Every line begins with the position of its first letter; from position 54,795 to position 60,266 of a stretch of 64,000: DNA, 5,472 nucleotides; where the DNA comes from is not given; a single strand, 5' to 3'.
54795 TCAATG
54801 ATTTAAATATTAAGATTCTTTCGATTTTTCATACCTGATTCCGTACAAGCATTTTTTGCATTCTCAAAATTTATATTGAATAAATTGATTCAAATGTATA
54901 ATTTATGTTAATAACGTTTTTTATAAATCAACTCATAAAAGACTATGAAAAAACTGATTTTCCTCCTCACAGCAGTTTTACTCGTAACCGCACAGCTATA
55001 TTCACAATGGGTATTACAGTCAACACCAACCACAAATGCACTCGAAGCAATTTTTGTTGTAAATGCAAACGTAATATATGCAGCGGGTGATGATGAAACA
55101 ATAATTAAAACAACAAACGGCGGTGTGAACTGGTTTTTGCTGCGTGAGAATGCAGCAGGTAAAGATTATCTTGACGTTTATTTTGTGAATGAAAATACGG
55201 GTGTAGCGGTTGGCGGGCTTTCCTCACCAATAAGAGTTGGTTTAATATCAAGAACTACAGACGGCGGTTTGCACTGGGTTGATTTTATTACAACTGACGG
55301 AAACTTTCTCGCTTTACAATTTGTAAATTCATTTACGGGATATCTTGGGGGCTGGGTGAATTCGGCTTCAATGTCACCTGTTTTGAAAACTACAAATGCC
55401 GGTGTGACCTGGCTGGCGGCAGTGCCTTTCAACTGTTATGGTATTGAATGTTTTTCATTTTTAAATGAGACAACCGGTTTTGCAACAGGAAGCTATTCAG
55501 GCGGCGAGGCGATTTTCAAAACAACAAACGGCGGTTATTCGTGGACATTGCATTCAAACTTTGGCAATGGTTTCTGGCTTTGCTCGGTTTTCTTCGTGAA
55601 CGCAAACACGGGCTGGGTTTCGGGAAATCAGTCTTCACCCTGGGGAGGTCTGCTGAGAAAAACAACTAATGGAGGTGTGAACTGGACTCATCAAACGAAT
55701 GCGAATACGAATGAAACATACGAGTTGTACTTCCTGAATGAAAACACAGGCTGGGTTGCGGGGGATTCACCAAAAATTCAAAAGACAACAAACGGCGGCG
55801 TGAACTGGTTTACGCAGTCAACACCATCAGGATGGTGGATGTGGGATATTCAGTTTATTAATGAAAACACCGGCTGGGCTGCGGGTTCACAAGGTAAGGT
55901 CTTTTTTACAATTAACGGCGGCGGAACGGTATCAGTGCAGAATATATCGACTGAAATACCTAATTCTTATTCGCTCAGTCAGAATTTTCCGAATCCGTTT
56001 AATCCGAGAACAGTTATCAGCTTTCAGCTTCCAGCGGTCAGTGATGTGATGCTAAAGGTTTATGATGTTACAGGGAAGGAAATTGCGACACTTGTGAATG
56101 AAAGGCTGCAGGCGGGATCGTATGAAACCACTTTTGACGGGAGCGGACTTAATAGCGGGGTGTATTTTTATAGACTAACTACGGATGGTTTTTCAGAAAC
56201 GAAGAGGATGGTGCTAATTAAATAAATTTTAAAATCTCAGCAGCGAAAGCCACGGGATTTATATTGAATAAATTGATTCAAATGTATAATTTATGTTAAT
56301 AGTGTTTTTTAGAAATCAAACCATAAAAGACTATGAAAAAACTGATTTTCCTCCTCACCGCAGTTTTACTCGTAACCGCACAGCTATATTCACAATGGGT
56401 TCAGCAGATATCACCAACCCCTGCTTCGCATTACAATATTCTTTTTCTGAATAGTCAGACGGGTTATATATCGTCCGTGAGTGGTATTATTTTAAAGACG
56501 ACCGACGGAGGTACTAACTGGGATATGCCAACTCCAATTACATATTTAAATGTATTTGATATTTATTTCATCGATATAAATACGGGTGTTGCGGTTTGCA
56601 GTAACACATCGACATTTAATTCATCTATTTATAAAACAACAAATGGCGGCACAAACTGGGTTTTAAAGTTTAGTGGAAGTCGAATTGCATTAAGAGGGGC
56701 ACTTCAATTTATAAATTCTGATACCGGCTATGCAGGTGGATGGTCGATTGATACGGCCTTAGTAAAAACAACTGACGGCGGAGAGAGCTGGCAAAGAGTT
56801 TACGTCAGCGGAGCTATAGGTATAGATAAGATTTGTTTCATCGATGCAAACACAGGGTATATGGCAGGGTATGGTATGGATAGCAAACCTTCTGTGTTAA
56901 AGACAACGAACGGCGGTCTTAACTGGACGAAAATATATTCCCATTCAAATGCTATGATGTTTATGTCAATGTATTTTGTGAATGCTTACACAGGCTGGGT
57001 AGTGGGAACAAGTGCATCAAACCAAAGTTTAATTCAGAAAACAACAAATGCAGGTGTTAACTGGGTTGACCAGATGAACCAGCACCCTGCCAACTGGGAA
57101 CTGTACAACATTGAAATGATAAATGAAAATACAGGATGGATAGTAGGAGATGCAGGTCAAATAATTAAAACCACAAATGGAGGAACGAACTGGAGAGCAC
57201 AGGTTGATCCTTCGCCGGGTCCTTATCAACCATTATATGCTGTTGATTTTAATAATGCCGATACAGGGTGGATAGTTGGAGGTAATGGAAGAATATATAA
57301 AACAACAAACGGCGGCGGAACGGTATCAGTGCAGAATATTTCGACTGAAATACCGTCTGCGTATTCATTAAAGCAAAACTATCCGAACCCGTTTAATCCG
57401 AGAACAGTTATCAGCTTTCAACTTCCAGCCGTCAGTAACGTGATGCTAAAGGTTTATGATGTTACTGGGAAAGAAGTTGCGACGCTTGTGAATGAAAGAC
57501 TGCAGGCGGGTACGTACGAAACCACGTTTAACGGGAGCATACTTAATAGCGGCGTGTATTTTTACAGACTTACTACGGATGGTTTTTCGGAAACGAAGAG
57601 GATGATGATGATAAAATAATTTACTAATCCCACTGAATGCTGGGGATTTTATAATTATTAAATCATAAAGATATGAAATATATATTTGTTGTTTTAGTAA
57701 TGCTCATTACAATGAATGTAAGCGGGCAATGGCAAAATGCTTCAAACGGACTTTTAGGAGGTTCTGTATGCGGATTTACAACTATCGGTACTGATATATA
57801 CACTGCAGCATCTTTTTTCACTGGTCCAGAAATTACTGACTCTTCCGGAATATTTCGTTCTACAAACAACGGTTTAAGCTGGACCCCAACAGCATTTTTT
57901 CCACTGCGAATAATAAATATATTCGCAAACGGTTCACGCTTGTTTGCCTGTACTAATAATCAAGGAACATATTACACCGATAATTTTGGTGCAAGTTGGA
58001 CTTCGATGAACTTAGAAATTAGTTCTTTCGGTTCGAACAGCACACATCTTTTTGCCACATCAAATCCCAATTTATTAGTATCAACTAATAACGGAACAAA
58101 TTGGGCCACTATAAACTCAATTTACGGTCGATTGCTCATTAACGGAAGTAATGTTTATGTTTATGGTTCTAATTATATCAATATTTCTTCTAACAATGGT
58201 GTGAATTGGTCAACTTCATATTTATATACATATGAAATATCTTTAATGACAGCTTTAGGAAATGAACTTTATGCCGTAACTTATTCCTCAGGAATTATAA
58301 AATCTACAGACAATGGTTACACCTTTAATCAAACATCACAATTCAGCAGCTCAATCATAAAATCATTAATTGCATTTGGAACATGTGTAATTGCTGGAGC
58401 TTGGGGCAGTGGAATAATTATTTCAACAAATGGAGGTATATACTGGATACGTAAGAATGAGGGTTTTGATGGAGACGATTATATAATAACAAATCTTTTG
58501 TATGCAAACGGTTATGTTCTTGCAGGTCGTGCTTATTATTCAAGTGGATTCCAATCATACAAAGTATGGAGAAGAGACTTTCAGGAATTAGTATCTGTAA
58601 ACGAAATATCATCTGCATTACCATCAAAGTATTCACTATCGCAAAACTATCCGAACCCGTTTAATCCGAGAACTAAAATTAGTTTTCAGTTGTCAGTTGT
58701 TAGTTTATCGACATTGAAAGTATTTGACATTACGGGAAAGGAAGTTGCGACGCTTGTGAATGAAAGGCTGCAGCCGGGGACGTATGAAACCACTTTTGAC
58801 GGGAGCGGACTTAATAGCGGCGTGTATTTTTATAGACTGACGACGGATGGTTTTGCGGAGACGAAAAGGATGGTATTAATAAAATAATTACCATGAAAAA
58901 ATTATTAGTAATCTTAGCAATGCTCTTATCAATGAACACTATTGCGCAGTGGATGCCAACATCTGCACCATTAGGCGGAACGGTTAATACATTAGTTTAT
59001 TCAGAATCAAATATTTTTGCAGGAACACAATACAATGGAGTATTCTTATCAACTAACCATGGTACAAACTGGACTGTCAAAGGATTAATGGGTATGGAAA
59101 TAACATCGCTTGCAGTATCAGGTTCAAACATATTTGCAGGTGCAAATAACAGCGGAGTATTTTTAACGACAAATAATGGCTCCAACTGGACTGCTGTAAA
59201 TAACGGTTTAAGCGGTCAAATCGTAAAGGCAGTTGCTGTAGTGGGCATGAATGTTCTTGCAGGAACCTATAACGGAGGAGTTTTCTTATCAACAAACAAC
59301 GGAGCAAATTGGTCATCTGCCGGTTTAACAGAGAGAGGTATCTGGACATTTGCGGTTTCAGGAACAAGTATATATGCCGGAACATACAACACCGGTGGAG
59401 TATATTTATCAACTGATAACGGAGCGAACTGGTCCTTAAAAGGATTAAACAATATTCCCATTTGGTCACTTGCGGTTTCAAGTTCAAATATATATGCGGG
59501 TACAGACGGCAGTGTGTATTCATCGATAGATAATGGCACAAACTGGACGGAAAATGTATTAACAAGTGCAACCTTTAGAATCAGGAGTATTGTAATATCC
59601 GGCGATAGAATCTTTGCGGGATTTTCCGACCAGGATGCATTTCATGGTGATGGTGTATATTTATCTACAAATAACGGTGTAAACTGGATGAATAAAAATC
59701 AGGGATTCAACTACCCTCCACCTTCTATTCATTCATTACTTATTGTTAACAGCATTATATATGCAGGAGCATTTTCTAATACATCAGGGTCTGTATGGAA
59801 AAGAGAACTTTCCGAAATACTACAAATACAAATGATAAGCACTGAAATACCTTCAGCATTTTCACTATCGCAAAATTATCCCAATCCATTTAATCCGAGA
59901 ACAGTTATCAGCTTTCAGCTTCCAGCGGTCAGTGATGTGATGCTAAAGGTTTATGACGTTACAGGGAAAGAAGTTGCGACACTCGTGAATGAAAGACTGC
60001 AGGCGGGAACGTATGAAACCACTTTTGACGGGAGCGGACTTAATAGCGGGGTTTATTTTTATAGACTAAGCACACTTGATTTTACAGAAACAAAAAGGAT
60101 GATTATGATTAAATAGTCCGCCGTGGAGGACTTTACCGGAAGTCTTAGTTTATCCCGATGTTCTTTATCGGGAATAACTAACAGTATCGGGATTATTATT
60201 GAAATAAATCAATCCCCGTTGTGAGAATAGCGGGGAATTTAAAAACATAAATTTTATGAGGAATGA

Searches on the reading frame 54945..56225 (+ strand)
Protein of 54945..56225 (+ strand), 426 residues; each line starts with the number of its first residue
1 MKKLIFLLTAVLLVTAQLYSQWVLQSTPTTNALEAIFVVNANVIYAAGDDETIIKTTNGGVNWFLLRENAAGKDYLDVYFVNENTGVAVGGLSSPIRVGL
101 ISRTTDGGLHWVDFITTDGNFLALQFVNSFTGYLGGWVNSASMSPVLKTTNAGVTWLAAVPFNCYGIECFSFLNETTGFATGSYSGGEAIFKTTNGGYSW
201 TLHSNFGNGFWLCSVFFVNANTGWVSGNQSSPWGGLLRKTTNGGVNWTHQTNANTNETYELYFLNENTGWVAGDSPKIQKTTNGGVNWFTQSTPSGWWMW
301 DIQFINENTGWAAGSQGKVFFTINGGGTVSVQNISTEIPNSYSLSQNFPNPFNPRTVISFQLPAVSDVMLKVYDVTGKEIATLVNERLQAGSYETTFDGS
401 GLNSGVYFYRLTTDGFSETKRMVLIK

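Call 5: search_protein_families(library=pfam, proteins=[window:54945-56225:+], max_evalue=0.01)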
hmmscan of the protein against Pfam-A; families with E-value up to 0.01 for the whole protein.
window:54945-56225:+ (426 aa): 4 families
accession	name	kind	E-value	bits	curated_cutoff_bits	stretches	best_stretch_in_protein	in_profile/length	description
PF14870.12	PSII_BNR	-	6.4e-12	45.8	27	1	214-288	22-94/303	Photosynthesis system II assembly factor YCF48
PF18962.6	Por_Secre_tail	-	2.2e-10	41.1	27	1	348-423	2-74/75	Secretion system C-terminal sorting domain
PF13860.13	FlgD_ig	-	0.00053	20.3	27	1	358-407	12-69/79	FlgD Ig-like domain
PF13585.12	CHU_C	-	0.0076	16.8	27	1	364-417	25-77/86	CHU_C Type IX secretion signal domain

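Call 11: find_encoding_contigs(protein=window:54945-56225:+, flank=10000, max_places=10)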
Protein window:54945-56225:+ (426 aa): 2 contigs read that carry it; 1 place shown.
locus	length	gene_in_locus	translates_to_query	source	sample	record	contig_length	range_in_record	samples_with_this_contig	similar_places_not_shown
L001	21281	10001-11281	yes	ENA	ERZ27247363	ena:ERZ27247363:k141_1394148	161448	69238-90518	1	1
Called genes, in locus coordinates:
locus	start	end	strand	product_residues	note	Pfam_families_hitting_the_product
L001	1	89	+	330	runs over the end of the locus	PF00044:Gp_dh_N, PF02800:Gp_dh_C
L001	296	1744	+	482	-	-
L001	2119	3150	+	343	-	PF02653:BPD_transp_2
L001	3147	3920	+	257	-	PF00005:ABC_tran, PF13304:AAA_21 (faint), PF12399:BCA_ABC_TP_C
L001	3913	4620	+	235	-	PF13175:AAA_15 (weak), PF13555:AAA_29 (faint), PF00005:ABC_tran, PF13304:AAA_21 (faint)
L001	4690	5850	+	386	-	PF00155:Aminotran_1_2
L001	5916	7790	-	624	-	PF00149:Metallophos, PF02872:5_nucleotid_C, PF18962:Por_Secre_tail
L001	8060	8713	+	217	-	PF09603:Fib_succ_major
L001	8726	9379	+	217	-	PF09603:Fib_succ_major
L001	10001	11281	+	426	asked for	PF14870:PSII_BNR (faint), PF18962:Por_Secre_tail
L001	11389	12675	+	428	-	PF02012:BNR (faint), PF14870:PSII_BNR, PF18962:Por_Secre_tail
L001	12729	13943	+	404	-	PF25852:DUF6242_C (faint), PF02012:BNR (faint), PF15902:Sortilin-Vps10 (faint), PF18962:Por_Secre_tail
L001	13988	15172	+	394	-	PF25852:DUF6242_C (faint), PF15902:Sortilin-Vps10 (faint), PF02012:BNR (faint), PF18962:Por_Secre_tail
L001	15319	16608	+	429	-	PF14870:PSII_BNR (weak), PF18962:Por_Secre_tail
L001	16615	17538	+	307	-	PF18962:Por_Secre_tail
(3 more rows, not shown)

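Call 30: find_related_loci(query=window:54945-56225:+, collection=metagenome_contigs, flank=10000)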
Query window:54945-56225:+ (426 aa) in metagenome_contigs; peptide patterns used: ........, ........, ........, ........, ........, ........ (x = any residue, [..] = any of these).
179 stretches matched a pattern; 144 encode a relative of the query (tblastn E <= 1e-3); the best 80 are kept; 80 distinct loci.
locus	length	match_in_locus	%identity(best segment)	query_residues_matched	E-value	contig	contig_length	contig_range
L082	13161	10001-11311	41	1-426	2e-77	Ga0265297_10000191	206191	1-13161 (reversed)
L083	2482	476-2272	36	10-426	2e-76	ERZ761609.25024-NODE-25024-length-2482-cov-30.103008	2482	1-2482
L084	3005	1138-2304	37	9-426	4e-70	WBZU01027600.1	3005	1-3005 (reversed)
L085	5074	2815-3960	39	20-426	2e-69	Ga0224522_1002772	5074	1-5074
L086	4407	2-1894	35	9-419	2e-68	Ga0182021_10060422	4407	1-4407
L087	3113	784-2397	36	9-426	2e-68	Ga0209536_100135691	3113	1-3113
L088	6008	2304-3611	37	22-426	6e-67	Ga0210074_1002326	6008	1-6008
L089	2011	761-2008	35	1-426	4e-68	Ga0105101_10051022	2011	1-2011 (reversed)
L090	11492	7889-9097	36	11-426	2e-65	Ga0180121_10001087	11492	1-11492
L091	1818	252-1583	38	1-426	5e-67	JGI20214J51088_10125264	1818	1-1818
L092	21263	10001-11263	36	1-426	2e-64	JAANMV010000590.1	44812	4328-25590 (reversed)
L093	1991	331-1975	34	1-424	2e-66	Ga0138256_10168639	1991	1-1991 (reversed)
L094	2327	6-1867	39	10-426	4e-65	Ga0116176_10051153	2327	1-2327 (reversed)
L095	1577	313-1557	35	3-426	2e-66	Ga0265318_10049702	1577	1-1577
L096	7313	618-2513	36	8-426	4e-62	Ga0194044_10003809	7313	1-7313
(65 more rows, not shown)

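Call 43: find_homologous_proteins(query=window:54945-56225:+, max_evalue=1e-30)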
Query window:54945-56225:+ (426 aa): 5502 proteins with E <= 1e-30 among 8000 candidates; the best 120 are listed.
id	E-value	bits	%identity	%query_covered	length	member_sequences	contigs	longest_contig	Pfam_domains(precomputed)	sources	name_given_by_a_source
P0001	2.7e-232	789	81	100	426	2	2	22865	PF18962.8,PF14870.13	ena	-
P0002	5.9e-192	656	65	100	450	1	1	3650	PF18962.8,PF14870.13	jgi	jgi:photosystem II stability/assembly factor-like uncharacterized protein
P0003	3.6e-179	614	71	87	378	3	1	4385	PF14870.13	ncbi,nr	ncbi:MAG: YCF48-related protein, partial [Ignavibacteria bacterium]|nr:YCF48-related protein [Ignavi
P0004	5.1e-169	581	60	100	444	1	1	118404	PF18962.8,PF14870.13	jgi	jgi:photosystem II stability/assembly factor-like uncharacterized protein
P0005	1.4e-159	550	59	100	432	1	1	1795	PF18962.8,PF14870.13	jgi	jgi:photosystem II stability/assembly factor-like uncharacterized protein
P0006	1.1e-156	540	59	100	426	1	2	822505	PF18962.8,PF14870.13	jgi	-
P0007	1.5e-154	533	56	100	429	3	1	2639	PF18962.8,PF14870.13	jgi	jgi:photosystem II stability/assembly factor-like uncharacterized protein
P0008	6.7e-151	521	55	100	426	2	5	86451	PF18962.8,PF14870.13,PF02012.27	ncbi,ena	-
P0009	1.3e-150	520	55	100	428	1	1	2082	PF18962.8,PF14870.13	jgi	-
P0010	2.6e-148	513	55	100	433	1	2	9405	PF18962.8,PF14870.13,PF13860.13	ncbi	-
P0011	1.3e-146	507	54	100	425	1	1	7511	PF18962.8,PF14870.13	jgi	-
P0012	1.5e-144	500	55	100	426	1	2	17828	PF18962.8,PF14870.13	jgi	jgi:photosystem II stability/assembly factor-like uncharacterized protein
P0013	5.3e-141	488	54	100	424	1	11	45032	PF18962.8,PF14870.13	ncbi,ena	-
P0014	7.0e-136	472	51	100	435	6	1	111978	PF18962.8,PF14870.13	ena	-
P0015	8.4e-131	455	50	100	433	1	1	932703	PF18962.8,PF14870.13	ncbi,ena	-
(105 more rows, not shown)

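Call 44: find_encoding_contigs(protein=P0001, flank=10000, max_places=4)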
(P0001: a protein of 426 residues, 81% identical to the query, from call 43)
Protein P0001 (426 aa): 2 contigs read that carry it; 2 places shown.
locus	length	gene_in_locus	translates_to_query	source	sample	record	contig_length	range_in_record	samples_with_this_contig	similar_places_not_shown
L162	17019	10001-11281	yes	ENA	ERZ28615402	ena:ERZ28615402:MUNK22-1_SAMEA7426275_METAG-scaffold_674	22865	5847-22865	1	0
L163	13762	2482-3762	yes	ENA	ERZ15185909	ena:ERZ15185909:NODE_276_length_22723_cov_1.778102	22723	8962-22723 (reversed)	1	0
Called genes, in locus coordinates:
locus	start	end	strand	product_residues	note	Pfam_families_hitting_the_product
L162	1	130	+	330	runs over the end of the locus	PF00044:Gp_dh_N, PF02800:Gp_dh_C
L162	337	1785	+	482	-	-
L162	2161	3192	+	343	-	PF02653:BPD_transp_2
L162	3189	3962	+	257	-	PF13476:AAA_23 (weak), PF00005:ABC_tran, PF13304:AAA_21 (faint), PF12399:BCA_ABC_TP_C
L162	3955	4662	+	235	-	PF13175:AAA_15 (weak), PF13555:AAA_29 (weak), PF00005:ABC_tran, PF13304:AAA_21 (faint)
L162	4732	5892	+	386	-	PF00155:Aminotran_1_2, PF01053:Cys_Met_Meta_PP (weak), PF01041:DegT_DnrJ_EryC1 (weak)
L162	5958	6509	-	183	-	PF18962:Por_Secre_tail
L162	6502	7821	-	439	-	PF00149:Metallophos, PF02872:5_nucleotid_C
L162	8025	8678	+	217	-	PF09603:Fib_succ_major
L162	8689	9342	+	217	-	PF09603:Fib_succ_major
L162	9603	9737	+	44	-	-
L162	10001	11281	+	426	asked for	PF14870:PSII_BNR (faint), PF18962:Por_Secre_tail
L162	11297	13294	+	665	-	-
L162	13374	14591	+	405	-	PF14870:PSII_BNR (weak), PF18962:Por_Secre_tail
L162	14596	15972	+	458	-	PF14870:PSII_BNR, PF18962:Por_Secre_tail (weak)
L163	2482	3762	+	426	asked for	PF14870:PSII_BNR (faint), PF18962:Por_Secre_tail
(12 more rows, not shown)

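Call 45: find_encoding_contigs(protein=P0002, flank=10000, max_places=4)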
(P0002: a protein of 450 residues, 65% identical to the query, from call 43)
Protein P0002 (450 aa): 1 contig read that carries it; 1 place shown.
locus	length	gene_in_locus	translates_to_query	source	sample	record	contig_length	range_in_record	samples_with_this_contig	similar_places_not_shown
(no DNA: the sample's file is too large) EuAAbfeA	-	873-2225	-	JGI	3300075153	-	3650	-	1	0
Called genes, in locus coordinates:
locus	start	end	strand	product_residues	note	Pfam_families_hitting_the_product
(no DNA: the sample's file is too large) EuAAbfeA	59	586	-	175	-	-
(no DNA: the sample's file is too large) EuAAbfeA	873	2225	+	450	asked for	PF14870:PSII_BNR (faint), PF18962:Por_Secre_tail (weak)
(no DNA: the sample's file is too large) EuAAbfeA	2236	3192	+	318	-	PF18962:Por_Secre_tail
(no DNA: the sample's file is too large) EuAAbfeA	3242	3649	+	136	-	?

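Call 46: find_encoding_contigs(protein=P0003, flank=10000, max_places=4)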
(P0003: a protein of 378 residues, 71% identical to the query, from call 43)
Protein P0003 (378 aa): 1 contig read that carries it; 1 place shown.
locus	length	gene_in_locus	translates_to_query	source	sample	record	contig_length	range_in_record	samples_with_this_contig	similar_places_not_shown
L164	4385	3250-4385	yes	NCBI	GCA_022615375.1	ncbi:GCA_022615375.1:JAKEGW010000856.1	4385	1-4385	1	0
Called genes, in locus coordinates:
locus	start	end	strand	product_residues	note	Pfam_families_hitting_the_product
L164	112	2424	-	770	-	PF13620:CarboxypepD_reg, PF13715:CarbopepD_reg_2, PF07715:Plug, PF00593:TonB_dep_Rec_b-barrel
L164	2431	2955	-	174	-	-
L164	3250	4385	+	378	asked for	PF14870:PSII_BNR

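Call 63: find_encoding_contigs(protein=P0004, flank=4000, max_places=2)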
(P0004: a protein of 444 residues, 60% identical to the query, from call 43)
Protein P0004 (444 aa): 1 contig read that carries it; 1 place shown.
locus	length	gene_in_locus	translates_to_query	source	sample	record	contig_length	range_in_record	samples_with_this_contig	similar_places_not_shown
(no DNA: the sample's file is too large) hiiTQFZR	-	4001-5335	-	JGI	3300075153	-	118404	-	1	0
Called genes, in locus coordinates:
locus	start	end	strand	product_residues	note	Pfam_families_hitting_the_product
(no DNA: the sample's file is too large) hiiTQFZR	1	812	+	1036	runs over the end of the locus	PF13485:Peptidase_MA_2 (weak), PF07676:PD40 (faint), PF14583:Pectate_lyase22 (faint), PF00930:DPPIV_N (faint), PF26549:Tricorn_N (weak), PF26550:Tricorn_2nd (weak), PF26549:Tricorn_N (weak)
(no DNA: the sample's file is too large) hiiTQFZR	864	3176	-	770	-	PF13620:CarboxypepD_reg, PF13715:CarbopepD_reg_2, PF07715:Plug, PF00593:TonB_dep_Rec_b-barrel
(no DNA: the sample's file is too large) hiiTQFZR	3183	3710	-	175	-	-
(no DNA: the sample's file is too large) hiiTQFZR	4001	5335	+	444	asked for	PF14870:PSII_BNR (faint), PF18962:Por_Secre_tail (weak)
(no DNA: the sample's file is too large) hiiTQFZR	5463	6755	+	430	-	PF14870:PSII_BNR, PF18962:Por_Secre_tail (weak)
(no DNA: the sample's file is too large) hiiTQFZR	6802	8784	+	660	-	PF04389:Peptidase_M28, PF01483:P_proprotein (weak), PF18962:Por_Secre_tail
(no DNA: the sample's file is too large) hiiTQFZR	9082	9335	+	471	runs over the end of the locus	PF21959:DUF6923, PF14339:DUF4394 (faint), PF18962:Por_Secre_tail (weak)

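Call 64: find_encoding_contigs(protein=P0006, flank=4000, max_places=2)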
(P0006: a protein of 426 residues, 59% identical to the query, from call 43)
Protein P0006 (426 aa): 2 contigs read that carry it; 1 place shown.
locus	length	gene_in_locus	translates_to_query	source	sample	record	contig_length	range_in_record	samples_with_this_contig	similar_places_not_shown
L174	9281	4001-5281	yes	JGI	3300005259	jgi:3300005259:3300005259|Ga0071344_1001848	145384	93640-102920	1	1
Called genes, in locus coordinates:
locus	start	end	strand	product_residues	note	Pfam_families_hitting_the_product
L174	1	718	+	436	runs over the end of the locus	PF14870:PSII_BNR (faint), PF18962:Por_Secre_tail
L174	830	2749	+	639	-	PF12768:Rax2 (faint), PF17164:DUF5122 (faint), PF19565:DUF6087 (faint), PF13620:CarboxypepD_reg (faint), PF13715:CarbopepD_reg_2 (weak), PF18962:Por_Secre_tail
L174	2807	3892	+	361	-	PF18962:Por_Secre_tail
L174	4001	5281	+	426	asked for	PF14870:PSII_BNR (weak), PF18962:Por_Secre_tail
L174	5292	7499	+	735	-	PF02012:BNR (faint), PF15902:Sortilin-Vps10 (faint), PF25852:DUF6242_C (weak), PF18962:Por_Secre_tail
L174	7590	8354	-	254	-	-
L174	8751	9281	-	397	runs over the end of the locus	PF03315:SDH_beta, PF03313:SDH_alpha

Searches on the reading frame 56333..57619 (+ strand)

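Call 5: search_protein_families(library=pfam, proteins=[window:56333-57619:+], max_evalue=0.01)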
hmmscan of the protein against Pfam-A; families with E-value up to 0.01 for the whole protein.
window:56333-57619:+ (428 aa): 5 families
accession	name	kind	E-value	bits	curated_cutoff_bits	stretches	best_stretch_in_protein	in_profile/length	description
PF14870.12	PSII_BNR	-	1.8e-24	87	27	4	167-296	23-146/303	Photosynthesis system II assembly factor YCF48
PF18962.6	Por_Secre_tail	-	5.8e-11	43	27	1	350-424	2-73/75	Secretion system C-terminal sorting domain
PF02012.26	BNR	-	1.7e-05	24.5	27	0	146-155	3-12/12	BNR/Asp-box repeat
PF13585.12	CHU_C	-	0.00015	22.2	27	1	366-418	25-76/86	CHU_C Type IX secretion signal domain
PF13860.13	FlgD_ig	-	0.0018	18.7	27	1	365-402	19-57/79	FlgD Ig-like domain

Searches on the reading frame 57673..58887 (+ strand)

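Call 5: search_protein_families(library=pfam, proteins=[window:57673-58887:+], max_evalue=0.01)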
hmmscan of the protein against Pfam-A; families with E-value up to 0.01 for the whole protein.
window:57673-58887:+ (404 aa): 4 families
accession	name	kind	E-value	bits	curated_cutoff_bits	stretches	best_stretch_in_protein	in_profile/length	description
PF18962.6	Por_Secre_tail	-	6.6e-11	42.8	27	1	326-401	2-74/75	Secretion system C-terminal sorting domain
PF02012.26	BNR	-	1.9e-07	30.5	27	0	100-110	1-11/12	BNR/Asp-box repeat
PF15902.12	Sortilin-Vps10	-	4.4e-06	26.2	33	1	60-139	3-87/446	Sortilin, neurotensin receptor 3,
PF13585.12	CHU_C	-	0.0089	16.6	27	1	344-393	27-75/86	CHU_C Type IX secretion signal domain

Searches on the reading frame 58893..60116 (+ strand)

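Call 5: search_protein_families(library=pfam, proteins=[window:58893-60116:+], max_evalue=0.01)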
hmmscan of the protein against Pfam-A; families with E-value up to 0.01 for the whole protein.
window:58893-60116:+ (407 aa): 6 families
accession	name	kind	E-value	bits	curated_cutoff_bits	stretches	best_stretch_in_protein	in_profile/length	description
PF18962.6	Por_Secre_tail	-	1.1e-10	42.1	27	1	329-404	2-74/75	Secretion system C-terminal sorting domain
PF02012.26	BNR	-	1e-09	37.3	27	0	171-182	1-12/12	BNR/Asp-box repeat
PF15902.12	Sortilin-Vps10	-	2e-05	24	33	0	123-186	372-437/446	Sortilin, neurotensin receptor 3,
PF13860.13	FlgD_ig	-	0.00013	22.3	27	1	339-385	12-66/79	FlgD Ig-like domain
PF19755.4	DUF6242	-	0.0027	18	29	0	158-218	153-217/217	Domain of unknown function (DUF6242)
PF13585.12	CHU_C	-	0.0032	18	27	1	345-394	25-72/86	CHU_C Type IX secretion signal domain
